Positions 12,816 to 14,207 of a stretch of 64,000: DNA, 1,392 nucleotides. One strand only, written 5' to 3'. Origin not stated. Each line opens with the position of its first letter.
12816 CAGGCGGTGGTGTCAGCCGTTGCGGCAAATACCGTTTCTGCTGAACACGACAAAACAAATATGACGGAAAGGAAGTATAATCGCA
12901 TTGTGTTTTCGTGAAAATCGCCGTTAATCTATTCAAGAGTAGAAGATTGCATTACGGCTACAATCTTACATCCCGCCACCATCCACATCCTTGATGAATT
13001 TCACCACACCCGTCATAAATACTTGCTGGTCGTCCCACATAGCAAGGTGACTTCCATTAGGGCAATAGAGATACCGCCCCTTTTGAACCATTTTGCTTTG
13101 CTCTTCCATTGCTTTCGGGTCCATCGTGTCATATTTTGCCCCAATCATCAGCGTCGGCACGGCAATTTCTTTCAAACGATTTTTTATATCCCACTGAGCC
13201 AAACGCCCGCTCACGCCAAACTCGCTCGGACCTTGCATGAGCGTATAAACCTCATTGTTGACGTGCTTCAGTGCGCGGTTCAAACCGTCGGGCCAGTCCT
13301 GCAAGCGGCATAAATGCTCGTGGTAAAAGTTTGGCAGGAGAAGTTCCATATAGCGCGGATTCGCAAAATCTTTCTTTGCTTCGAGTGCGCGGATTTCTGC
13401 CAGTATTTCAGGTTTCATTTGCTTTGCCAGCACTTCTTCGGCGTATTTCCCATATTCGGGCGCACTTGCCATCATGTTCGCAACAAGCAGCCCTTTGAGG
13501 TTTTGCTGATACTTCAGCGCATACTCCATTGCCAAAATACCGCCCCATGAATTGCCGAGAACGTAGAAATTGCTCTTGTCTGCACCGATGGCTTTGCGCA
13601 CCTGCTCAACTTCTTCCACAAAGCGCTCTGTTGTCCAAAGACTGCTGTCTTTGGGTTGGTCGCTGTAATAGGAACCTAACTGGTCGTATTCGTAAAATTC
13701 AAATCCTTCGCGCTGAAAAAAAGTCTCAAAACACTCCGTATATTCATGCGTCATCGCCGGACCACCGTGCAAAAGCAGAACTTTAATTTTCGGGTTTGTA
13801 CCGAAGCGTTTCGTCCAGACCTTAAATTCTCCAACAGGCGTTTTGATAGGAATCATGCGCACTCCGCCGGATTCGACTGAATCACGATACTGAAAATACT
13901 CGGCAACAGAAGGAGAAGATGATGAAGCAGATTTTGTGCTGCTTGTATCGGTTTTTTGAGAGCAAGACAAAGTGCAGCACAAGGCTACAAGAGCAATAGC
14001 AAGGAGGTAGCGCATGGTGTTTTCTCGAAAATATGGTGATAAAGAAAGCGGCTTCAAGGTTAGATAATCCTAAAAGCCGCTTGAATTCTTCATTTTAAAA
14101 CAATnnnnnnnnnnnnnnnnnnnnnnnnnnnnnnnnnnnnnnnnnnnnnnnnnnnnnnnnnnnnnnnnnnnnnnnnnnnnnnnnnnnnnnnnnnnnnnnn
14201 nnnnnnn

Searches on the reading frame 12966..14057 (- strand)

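Call 3: search_protein_families(library=pfam, proteins=[window:12966-14057:-], max_evalue=0.01)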
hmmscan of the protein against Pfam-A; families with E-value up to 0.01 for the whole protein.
window:12966-14057:- (363 aa): 6 families
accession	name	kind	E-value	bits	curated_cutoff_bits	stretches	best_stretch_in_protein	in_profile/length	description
PF00561.26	Abhydrolase_1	-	5.8e-21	75.7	25.8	1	93-343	3-244/245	alpha/beta hydrolase fold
PF12146.15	Hydrolase_4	-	1.5e-15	57.6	27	1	88-322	2-215/239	Serine aminopeptidase, S33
PF12697.13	Abhydrolase_6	-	1.6e-12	49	26.3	1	93-345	1-213/217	Alpha/beta hydrolase family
PF00975.26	Thioesterase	-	2.5e-06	28.3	26.4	1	146-246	51-151/226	Thioesterase domain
PF07859.19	Abhydrolase_3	-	0.00025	21.3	25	1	149-209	58-129/210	alpha/beta hydrolase fold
PF12695.13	Abhydrolase_5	-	0.0054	17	27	0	155-214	48-108/164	Alpha/beta hydrolase family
